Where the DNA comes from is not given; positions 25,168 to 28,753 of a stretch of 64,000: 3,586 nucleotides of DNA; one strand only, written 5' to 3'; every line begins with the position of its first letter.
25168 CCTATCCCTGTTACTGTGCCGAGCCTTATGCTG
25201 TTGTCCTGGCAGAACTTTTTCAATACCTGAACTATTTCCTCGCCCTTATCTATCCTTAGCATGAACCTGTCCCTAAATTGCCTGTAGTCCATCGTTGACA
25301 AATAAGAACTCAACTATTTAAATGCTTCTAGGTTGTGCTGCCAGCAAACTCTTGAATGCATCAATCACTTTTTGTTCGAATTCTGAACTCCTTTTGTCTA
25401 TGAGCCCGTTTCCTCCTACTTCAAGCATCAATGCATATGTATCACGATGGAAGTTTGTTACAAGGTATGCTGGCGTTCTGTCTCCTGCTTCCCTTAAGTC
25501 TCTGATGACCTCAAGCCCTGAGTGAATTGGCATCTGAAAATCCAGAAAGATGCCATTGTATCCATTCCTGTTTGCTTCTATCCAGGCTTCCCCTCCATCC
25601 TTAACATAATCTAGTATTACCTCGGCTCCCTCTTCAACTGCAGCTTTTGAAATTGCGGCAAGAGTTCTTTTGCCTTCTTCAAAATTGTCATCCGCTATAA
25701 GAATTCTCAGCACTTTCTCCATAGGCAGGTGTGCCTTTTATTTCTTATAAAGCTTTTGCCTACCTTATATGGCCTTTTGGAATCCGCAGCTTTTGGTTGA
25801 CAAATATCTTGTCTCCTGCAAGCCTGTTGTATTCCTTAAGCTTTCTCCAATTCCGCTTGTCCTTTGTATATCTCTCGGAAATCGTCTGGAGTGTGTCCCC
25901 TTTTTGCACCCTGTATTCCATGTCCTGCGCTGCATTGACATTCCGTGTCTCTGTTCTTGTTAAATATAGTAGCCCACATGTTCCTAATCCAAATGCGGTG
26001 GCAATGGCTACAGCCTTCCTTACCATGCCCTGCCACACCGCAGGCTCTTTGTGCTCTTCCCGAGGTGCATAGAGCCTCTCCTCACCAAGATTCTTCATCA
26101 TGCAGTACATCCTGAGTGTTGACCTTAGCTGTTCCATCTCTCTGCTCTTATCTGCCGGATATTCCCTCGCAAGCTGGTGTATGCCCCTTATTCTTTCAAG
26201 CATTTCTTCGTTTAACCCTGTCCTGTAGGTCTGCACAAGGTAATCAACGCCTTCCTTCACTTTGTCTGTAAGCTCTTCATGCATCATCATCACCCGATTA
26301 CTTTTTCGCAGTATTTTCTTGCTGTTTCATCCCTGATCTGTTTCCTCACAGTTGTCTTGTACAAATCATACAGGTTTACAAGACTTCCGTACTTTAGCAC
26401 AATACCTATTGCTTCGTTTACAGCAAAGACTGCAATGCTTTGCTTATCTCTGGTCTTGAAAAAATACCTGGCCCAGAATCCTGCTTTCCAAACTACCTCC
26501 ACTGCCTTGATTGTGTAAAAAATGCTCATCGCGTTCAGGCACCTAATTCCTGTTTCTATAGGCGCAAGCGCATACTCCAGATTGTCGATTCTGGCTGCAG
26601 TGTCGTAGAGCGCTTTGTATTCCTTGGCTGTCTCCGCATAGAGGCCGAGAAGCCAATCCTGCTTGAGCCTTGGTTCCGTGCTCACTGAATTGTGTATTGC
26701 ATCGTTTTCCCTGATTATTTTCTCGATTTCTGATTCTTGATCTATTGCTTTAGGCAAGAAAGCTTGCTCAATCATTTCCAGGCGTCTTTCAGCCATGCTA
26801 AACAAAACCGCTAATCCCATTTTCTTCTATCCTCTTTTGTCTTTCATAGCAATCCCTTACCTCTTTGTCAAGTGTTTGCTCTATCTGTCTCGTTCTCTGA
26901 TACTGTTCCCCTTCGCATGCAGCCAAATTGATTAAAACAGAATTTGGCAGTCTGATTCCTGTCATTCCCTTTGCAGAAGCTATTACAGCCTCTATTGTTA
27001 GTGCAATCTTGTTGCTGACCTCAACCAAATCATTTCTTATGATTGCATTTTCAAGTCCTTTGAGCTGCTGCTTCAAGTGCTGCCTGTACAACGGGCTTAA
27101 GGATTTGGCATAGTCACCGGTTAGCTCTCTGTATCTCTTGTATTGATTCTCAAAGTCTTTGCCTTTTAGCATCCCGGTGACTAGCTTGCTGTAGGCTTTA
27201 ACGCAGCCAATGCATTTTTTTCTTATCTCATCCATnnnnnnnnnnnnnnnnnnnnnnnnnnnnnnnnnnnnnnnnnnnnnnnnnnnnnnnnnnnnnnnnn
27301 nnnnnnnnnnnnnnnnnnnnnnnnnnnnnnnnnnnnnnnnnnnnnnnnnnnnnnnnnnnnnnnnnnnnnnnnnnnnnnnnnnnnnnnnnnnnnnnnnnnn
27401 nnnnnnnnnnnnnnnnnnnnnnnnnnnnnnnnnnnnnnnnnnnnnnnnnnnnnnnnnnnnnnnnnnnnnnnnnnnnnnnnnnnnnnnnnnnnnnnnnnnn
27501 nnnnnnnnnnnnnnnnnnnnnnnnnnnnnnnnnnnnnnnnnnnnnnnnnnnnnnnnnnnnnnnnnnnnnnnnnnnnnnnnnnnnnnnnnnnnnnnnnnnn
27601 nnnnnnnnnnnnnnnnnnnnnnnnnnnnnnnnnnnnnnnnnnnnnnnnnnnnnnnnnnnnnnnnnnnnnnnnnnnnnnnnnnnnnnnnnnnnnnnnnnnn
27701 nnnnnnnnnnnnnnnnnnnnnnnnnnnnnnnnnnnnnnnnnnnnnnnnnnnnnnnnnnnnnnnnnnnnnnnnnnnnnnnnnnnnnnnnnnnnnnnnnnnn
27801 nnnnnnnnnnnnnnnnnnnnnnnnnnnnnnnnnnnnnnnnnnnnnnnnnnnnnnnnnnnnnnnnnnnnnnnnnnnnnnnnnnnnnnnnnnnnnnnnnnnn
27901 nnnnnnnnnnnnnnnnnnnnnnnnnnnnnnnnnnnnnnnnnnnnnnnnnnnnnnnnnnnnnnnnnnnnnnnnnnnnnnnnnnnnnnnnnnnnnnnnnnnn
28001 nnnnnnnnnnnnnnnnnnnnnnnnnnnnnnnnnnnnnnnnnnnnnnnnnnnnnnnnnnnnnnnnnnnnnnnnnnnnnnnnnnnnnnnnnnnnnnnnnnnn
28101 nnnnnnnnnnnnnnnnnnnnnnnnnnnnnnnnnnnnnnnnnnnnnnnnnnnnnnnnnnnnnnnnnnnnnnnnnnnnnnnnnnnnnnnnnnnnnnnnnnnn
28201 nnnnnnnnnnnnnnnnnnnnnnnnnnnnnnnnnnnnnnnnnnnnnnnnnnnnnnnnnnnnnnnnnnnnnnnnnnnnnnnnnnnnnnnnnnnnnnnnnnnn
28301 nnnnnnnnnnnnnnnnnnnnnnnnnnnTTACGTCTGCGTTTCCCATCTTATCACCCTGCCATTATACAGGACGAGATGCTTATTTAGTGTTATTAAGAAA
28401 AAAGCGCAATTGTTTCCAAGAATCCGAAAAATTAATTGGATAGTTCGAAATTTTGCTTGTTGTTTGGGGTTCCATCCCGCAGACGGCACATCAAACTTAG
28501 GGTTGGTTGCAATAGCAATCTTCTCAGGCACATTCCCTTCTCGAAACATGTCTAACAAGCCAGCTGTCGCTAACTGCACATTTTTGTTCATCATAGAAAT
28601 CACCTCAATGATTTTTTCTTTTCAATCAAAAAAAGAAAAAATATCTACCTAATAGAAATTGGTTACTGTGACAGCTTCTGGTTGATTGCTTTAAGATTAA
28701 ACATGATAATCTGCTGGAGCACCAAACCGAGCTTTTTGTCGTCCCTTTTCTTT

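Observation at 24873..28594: Seven-gene, translationally coupled operon: coiled-coil proteins, membrane LysM protein, orphan REC and PPC/DUF296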

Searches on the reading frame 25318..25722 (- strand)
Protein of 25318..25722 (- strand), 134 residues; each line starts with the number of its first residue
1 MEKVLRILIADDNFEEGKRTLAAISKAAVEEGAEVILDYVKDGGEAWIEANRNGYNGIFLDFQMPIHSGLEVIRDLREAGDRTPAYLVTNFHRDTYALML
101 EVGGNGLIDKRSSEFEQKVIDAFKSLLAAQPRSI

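Call 3: search_protein_families(library=pfam, proteins=[window:25318-25722:-], max_evalue=0.1)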
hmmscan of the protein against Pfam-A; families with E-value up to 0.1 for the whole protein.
window:25318-25722:- (134 aa): 1 family
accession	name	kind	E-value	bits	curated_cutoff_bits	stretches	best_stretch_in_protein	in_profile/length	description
PF00072.30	Response_reg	-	4.1e-10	40.2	30.2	1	7-113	1-102/111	Response regulator receiver domain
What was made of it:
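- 25318..25722 (-): g6. Stand-alone CheY-like receiver with its own TATA box (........, 25744-25751, at -29). An adjacent gene, not a module member. PF00072 40.2 bits (call 3).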

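Call 4: search_protein_families(library=ncbifam, proteins=[window:25318-25722:-], max_evalue=0.1)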
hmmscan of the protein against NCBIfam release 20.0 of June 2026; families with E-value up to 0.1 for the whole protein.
window:25318-25722:- (134 aa): 43 families (the best 25 are shown)
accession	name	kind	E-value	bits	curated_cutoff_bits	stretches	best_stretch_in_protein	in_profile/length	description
NF041734.1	resp_reg_RppA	equivalog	3.4e-08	33.1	250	1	6-90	2-82/229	two-component system response regulator RppA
TIGR01387.1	cztR_silR_copR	subfamily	1.6e-07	31.2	279.2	1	15-90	5-78/218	heavy metal response regulator transcription factor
NF012023.0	PRK15479.1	equivalog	1.3e-06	28.1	337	1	6-90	2-80/224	transcriptional regulator TctD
NF008567.0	PRK11517.1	equivalog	5.1e-05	22.8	353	1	8-90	4-79/223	response regulator transcription factor HprR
NF008469.0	PRK11361.1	equivalog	8.8e-05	21.4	714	1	1-93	1-87/461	acetoacetate metabolism transcriptional regulator AtoC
NF041947.1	LuxQ_Vibrio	equivalog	9.1e-05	20.5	1200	1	3-111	721-825/843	quorum-sensing autoinducer 2 sensor kinase/phosphatase LuxQ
NF007346.1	PRK09836.1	equivalog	9.8e-05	22.2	420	1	6-91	2-81/227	copper/silver response regulator transcription factor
NF000402.1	vanR-B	exception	0.00014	21.4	480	1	27-94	20-85/219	vancomycin resistance response regulator transcription factor VanR-B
NF007005.1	PRK09468.1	equivalog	0.00015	21.2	331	1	6-110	5-104/237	osmolarity response regulator transcription factor OmpR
NF045901.1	HisKinLetSLeg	equivalog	0.00015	19.9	1650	1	6-79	673-739/906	two-component system sensor histidine kinase LetS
NF033120.0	vanR_FM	exception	0.00018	21.2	460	1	4-80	3-73/231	vancomycin resistance response regulator transcription factor, VanR-F/VanR-M family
NF052313.1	T9SS_RR_PorX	equivalog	0.00025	19.9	300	1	37-90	27-80/513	T9SS response regulator signal transducer PorX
NF007663.1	PRK10336.1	equivalog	0.00031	20.6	345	1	6-95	2-83/219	quorum sensing response regulator transcription factor QseB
NF051850.1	RespRegRprY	equivalog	0.00039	19.9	370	1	1-89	1-83/234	response regulator transcription factor RprY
NF045991.1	RespRegCtrARhodob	equivalog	0.00081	19.2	350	1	6-92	2-82/224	response regulator transcription factor CtrA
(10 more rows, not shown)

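Call 20: search_protein_families(library=padloc, proteins=[window:25318-25722:-], max_evalue=0.1)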
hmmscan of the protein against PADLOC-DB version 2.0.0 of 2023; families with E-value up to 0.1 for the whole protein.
window:25318-25722:- (134 aa): 0 families

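Call 21: search_protein_families(library=phrogs, proteins=[window:25318-25722:-], max_evalue=0.1)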
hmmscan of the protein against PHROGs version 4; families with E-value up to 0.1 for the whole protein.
window:25318-25722:- (134 aa): 5 families
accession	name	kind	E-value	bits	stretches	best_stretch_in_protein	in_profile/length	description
phrog_731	-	unknown function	1.8e-09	38.2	1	6-114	3-106/227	-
phrog_8810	-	unknown function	0.00037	21.2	1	6-122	2-119/245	-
phrog_5982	-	unknown function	0.014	14.2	1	4-95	868-954/1030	-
phrog_20458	-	unknown function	0.053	12.7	1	3-110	696-802/829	-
phrog_37855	-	unknown function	0.065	13.2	1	5-78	6-75/278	-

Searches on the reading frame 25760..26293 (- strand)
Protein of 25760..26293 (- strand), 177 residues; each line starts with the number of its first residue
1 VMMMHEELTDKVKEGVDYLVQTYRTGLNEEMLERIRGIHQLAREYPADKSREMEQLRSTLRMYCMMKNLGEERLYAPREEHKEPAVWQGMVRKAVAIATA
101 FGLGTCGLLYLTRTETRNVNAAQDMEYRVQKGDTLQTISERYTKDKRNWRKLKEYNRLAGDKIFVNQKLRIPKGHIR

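Call 3: search_protein_families(library=pfam, proteins=[window:25760-26293:-], max_evalue=0.1)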
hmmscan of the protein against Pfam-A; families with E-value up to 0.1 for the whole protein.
window:25760-26293:- (177 aa): 2 families
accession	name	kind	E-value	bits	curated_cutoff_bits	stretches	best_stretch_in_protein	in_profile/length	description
PF01476.26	LysM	-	2.2e-12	47.1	20.9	1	127-172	1-43/43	LysM domain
PF23473.1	LysM3_LYK4_5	-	0.011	16.2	29.3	1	126-165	4-40/48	LYK4/5 LysM3 domain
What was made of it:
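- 25760..26293 (-): g5 = protein D (177 aa). N-terminal helical domain, one TM segment (residues 93-112, about 25958-26017) and one C-terminal LysM (residues 127-172, about 25778-25915). Its start overlaps the g4 stop. LysM 47.1 bits, full-length match 1-43/43 (call 3).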

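Call 4: search_protein_families(library=ncbifam, proteins=[window:25760-26293:-], max_evalue=0.1)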
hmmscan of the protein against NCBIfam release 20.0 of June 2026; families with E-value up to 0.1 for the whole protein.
window:25760-26293:- (177 aa): 9 families
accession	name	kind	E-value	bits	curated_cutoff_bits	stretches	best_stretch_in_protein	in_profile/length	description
NF010723.1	PRK14125.1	equivalog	1.5e-07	31.3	60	1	103-172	11-85/87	cell division suppressor protein YneA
NF008399.0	PRK11198.1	equivalog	9.1e-07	29.4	134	1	120-173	91-147/149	peptidoglycan-binding protein LysM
NF008050.0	PRK10783.1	equivalog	1e-05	24.1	508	1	112-173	331-389/457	murein transglycosylase D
NF052398.1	Agg_Promo_Fact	equivalog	1.9e-05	24.9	170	1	111-173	19-75/202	aggregation-promoting factor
NF004974.0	PRK06347.1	equivalog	0.00038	19.6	701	1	119-171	542-591/592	1,4-beta-N-acetylmuramoylhydrolase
NF047755.1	LIC_10271_M23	exception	0.0011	18.8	180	1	115-174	15-72/207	LIC_10271 family cell wall hydrolase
NF008755.0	PRK11788.1-3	equivalog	0.031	13.6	430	1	5-107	258-360/388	lipopolysaccharide assembly protein LapB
NF040883.1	amid_act_ActS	equivalog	0.036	13.3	375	1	107-172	15-79/242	amidase activator ActS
TIGR02907.1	spore_VI_D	equivalog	0.049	13.2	169.85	1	127-172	302-344/344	stage VI sporulation protein D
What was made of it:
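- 25760..26293 (-): The YneA model NF010723 scores 31 bits, below its 60-bit cut-off (call 4).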

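Call 11: find_homologous_proteins(query=window:25760-26293:-)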
Query window:25760-26293:- (177 aa): 1 proteins with E <= 0.001 among 77 candidates.
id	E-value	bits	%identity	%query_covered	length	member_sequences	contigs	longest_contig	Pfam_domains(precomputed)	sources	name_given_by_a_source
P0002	5.0e-111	386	100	98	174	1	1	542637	PF01476.27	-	-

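Call 20: search_protein_families(library=padloc, proteins=[window:25760-26293:-], max_evalue=0.1)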
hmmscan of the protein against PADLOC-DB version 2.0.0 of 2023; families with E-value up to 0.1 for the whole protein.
window:25760-26293:- (177 aa): 0 families

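Call 21: search_protein_families(library=phrogs, proteins=[window:25760-26293:-], max_evalue=0.1)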
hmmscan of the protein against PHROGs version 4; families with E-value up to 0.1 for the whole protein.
window:25760-26293:- (177 aa): 13 families
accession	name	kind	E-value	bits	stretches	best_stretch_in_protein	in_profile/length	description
phrog_380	-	lysis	3.2e-08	33.9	1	115-173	174-236/309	endolysin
phrog_4602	-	other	2e-06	28.9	1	94-173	4-81/220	transglycosylase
phrog_975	-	tail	5.3e-06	26.7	1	126-159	6-39/238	baseplate protein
phrog_14642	-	lysis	0.001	19.6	1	120-174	22-73/215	endolysin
phrog_7348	-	lysis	0.0024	15.7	1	117-173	2097-2151/2564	endolysin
phrog_1274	-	lysis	0.0043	17.9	1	123-158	22-54/70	lysM motif protein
phrog_14367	-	unknown function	0.0056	15.6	1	115-155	20-60/869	-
phrog_21966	-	unknown function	0.0061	17.6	1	121-172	91-145/146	-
phrog_2742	-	lysis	0.0085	16.5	1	120-172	261-311/318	endolysin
phrog_291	-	lysis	0.012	15.4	1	117-176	420-479/509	endolysin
phrog_30153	-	unknown function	0.035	15.6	1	115-151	37-73/114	-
phrog_23222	-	lysis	0.036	15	1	118-173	62-122/123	lysM motif protein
phrog_15410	-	unknown function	0.089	12.8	0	120-158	72-107/311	-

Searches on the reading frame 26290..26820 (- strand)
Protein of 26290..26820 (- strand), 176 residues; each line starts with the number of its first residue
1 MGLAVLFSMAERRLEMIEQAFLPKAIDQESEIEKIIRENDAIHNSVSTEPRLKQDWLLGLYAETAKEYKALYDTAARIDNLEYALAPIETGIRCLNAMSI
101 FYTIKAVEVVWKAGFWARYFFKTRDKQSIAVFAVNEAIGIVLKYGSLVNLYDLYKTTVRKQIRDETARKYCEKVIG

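Call 3: search_protein_families(library=pfam, proteins=[window:26290-26820:-], max_evalue=0.1)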
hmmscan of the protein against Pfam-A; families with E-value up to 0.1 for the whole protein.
window:26290-26820:- (176 aa): 0 families

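Call 4: search_protein_families(library=ncbifam, proteins=[window:26290-26820:-], max_evalue=0.1)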
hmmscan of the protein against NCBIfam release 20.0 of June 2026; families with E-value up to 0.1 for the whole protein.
window:26290-26820:- (176 aa): 0 families

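Call 20: search_protein_families(library=padloc, proteins=[window:26290-26820:-], max_evalue=0.1)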
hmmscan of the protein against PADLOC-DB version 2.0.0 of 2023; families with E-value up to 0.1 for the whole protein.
window:26290-26820:- (176 aa): 0 families

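Call 21: search_protein_families(library=phrogs, proteins=[window:26290-26820:-], max_evalue=0.1)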
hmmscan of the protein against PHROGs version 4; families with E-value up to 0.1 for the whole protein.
window:26290-26820:- (176 aa): 2 families
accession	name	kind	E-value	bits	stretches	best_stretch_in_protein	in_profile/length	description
phrog_21049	-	unknown function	0.035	15.3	1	36-85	55-104/131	-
phrog_15464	-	unknown function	0.059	14.9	0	101-141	28-69/92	-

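Call 63: search_solved_structures(query=A3, max_evalue=10)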
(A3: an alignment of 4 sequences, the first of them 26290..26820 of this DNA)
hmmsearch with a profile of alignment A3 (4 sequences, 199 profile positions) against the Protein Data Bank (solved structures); distinct sequences matched with E-value up to 10: 6.
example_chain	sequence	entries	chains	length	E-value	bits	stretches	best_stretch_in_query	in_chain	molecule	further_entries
1xou_B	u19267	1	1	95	0.048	16.8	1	20-89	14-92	Z5138 gene product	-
2lhk_A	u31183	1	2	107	0.049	16.7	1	20-90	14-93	L0052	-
2m1n_A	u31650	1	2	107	0.063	16.4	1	21-90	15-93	Type III secretion system filament chaperone CesA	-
6mol_A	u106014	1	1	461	1.2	12.1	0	130-151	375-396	Monoextended DARPin R12 (M_R12)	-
28ql_A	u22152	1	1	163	2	11.4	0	133-171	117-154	DARPin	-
6f5e_A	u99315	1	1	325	3.2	10.8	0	103-152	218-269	DD_D12_10_47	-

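Call 76: predict_structure(alignment_id=A6)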
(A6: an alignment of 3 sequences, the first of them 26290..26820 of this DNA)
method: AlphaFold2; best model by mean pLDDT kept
length: 176 residues; sequences in the alignment: 3
mean_pLDDT: 74.9   pTM: 0.70
mean pLDDT of the five models: 74.9, 71.7, 68.1, 67.3, 64.6
residues with pLDDT >= 90: 24; 70-90: 99; 50-70: 27; < 50: 26
segments of 3 or more residues with pLDDT < 50: 1-11, 14-22, 143-148
pLDDT, mean of each block of 10 residues (from residue 1): 44 48 67 90 90 89 89 78 69 74 78 86 85 72 46 75 92 80
secondary structure, 60 per line:
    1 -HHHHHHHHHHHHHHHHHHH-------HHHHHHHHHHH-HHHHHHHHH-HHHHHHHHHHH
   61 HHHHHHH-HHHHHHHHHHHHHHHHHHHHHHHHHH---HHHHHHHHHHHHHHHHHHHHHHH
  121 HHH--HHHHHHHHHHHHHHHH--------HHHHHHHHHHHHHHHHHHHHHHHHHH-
elements in order: H2-20 H28-38 H40-48 H50-67 H69-94 H98-123 H126-141 H150-175
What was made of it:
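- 26290..26820 (-): g4 = protein C (176 aa). All-helical, with a hydrophobic helical hairpin and a conserved C-terminal FAxNE...YGS motif; overlaps g3 by 23 nt. AF2 pLDDT 74.9, pTM 0.70, eight helices (call 76).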

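Call 78: fold_search(model_id=the predicted structure, library=pdb)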
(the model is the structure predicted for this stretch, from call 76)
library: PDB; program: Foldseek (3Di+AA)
matches with E <= 10: 179; with E <= 0.001: 0
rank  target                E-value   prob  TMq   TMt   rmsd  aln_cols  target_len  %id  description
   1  6pao_B                1.1e+00  0.14  0.27  0.12  18.3       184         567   11  Structure of a bacterial Atm1-family ABC exporter with ATP bound (released 2020-06-24)
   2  7ow8_A                1.2e+00  0.08  0.18  0.08  19.8       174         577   12  CryoEM structure of the ABC transporter BmrA E504A mutant in complex with ATP-Mg (released 2022-01-19)
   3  8s2p_BBB              1.2e+00  0.07  0.18  0.17  24.8       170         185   16  Crystal structure of Borrelia burgdorferi paralogous family 12 outer surface protein BBH37 (space group p21) (released 2025-03-05)
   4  8s2f_AAA              1.4e+00  0.06  0.16  0.16  25.6       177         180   15  Crystal structure of Borrelia burgdorferi paralogous family 12 outer surface protein BBH37 (released 2025-03-05)
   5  9fed                  1.5e+00  0.07  0.17  0.16  21.9       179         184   12  Single-chain chimeric protein mimicking the interaction between HR1 and HR2 in HIV gp41 (released 2025-05-28)
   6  2hyd_A                1.5e+00  0.07  0.15  0.07  22.0       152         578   14  Multidrug ABC transporter SAV1866 (released 2006-09-05)
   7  8s2f_BBB              1.6e+00  0.06  0.17  0.16  23.3       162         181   14  Crystal structure of Borrelia burgdorferi paralogous family 12 outer surface protein BBH37 (released 2025-03-05)
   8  8pwn                  1.8e+00  0.03  0.13  0.06  28.9       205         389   15  Structure of A2A adenosine receptor A2AR-StaR2-bRIL, solved at wavelength 2.75 A (released 2023-10-25)
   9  6qv1_B                2.0e+00  0.08  0.23  0.10  20.2       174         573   10  Structure of ATPgS-bound outward-facing TM287/288 in complex with nanobody Nb_TM1 (released 2019-05-29)
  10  7zdu_D                2.0e+00  0.06  0.18  0.07  20.0       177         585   14  Occ(apo/return) conformation of CydDC mutant (E500Q.C) in ATP(CydC)/ATP(CydD) bound state (Dataset-19) (released 2023-04-19)
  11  7jh6_A                2.3e+00  0.08  0.21  0.21  16.4       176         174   15  De novo designed two-domain di-Zn(II) and porphyrin-binding protein (released 2020-12-09)
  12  7zdt_D                2.3e+00  0.06  0.17  0.07  21.2       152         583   13  Occ(apo/return) conformation of CydDC mutant (E500Q.C) in ATP(CydC) bound state (Dataset-18) (released 2023-04-19)
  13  9n61_A                2.3e+00  0.06  0.21  0.09  19.4       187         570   12  Transporter associated with antigen processing (TAP) bound to the 9-mer peptide RRYQKSTEL and ATP (released 2025-09-03)
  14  8rgn_A                2.3e+00  0.06  0.18  0.07  21.4       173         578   13  BmrA E504-R6G-70uMATPMg (released 2025-01-01)
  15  6pan_A                2.5e+00  0.12  0.32  0.12  19.1       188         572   13  Structure of a bacterial Atm1-family ABC exporter with ATP bound (released 2020-06-24)
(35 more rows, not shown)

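Call 80: find_related_loci(query=A6, collection=viral_contigs, flank=8000)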
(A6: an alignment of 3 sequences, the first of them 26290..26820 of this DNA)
Query A6 (176 aa) in viral_contigs; peptide patterns used: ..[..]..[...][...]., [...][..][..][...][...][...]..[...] (x = any residue, [..] = any of these).
164 stretches matched a pattern, but none encodes a relative of the query by tblastn (E <= 1e-3).

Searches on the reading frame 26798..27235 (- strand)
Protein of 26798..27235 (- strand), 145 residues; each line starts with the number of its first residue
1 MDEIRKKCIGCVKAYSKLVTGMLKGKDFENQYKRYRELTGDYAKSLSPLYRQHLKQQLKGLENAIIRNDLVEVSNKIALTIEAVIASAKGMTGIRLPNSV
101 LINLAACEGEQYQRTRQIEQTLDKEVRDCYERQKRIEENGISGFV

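Call 3: search_protein_families(library=pfam, proteins=[window:26798-27235:-], max_evalue=0.1)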
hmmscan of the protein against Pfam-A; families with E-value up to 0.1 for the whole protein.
window:26798-27235:- (145 aa): 1 family
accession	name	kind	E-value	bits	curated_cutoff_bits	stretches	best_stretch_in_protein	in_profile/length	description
PF10198.14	Ada3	-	0.066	13.7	24.5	0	110-136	70-96/127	Histone acetyltransferases subunit 3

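Call 4: search_protein_families(library=ncbifam, proteins=[window:26798-27235:-], max_evalue=0.1)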
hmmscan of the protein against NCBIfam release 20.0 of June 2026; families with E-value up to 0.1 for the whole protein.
window:26798-27235:- (145 aa): 0 families

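Call 20: search_protein_families(library=padloc, proteins=[window:26798-27235:-], max_evalue=0.1)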
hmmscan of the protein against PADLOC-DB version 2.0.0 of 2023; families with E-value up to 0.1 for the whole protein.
window:26798-27235:- (145 aa): 0 families

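Call 21: search_protein_families(library=phrogs, proteins=[window:26798-27235:-], max_evalue=0.1)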
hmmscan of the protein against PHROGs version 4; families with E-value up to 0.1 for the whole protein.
window:26798-27235:- (145 aa): 1 family
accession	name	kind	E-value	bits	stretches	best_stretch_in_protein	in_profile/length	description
phrog_36980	-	unknown function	0.025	15.8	1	57-136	9-85/124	-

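Call 64: search_solved_structures(query=A5, max_evalue=10)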
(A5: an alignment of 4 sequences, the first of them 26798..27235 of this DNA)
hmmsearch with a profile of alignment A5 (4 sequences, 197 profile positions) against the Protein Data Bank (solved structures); distinct sequences matched with E-value up to 10: 5.
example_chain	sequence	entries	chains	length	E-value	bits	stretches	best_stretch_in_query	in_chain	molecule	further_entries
2lch_A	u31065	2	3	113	0.25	14.6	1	76-178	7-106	Protein OR38 | computationally designed four-helix bundle protein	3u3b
36qu_H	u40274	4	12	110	0.29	14.4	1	150-195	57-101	V-type proton ATPase subunit G1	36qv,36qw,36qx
9if7_LS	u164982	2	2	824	0.65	13.2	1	45-94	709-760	Crooked neck-like protein 1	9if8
3lyu_A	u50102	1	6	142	1.5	12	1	130-176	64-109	Putative hydrogenase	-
3lrx_A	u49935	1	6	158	1.9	11.7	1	130-176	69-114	Putative hydrogenase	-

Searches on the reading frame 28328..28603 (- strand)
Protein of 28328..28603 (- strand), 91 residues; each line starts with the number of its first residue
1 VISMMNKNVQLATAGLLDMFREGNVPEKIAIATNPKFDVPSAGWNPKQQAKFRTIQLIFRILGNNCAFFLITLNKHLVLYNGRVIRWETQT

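Call 3: search_protein_families(library=pfam, proteins=[window:28328-28603:-], max_evalue=0.1)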
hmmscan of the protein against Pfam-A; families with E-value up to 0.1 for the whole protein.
window:28328-28603:- (91 aa): 0 families

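Call 4: search_protein_families(library=ncbifam, proteins=[window:28328-28603:-], max_evalue=0.1)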
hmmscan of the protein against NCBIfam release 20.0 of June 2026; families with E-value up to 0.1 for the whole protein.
window:28328-28603:- (91 aa): 0 families
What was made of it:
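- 28328..28594 (-): g1 ORF (88 aa). Doubtful gene, not part of the conserved module. No family hit (calls 3, 4).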

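Call 20: search_protein_families(library=padloc, proteins=[window:28328-28603:-], max_evalue=0.1)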
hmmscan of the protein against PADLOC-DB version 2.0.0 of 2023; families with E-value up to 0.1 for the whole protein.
window:28328-28603:- (91 aa): 0 families

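Call 21: search_protein_families(library=phrogs, proteins=[window:28328-28603:-], max_evalue=0.1)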
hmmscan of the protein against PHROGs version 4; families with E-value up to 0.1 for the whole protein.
window:28328-28603:- (91 aa): 0 families
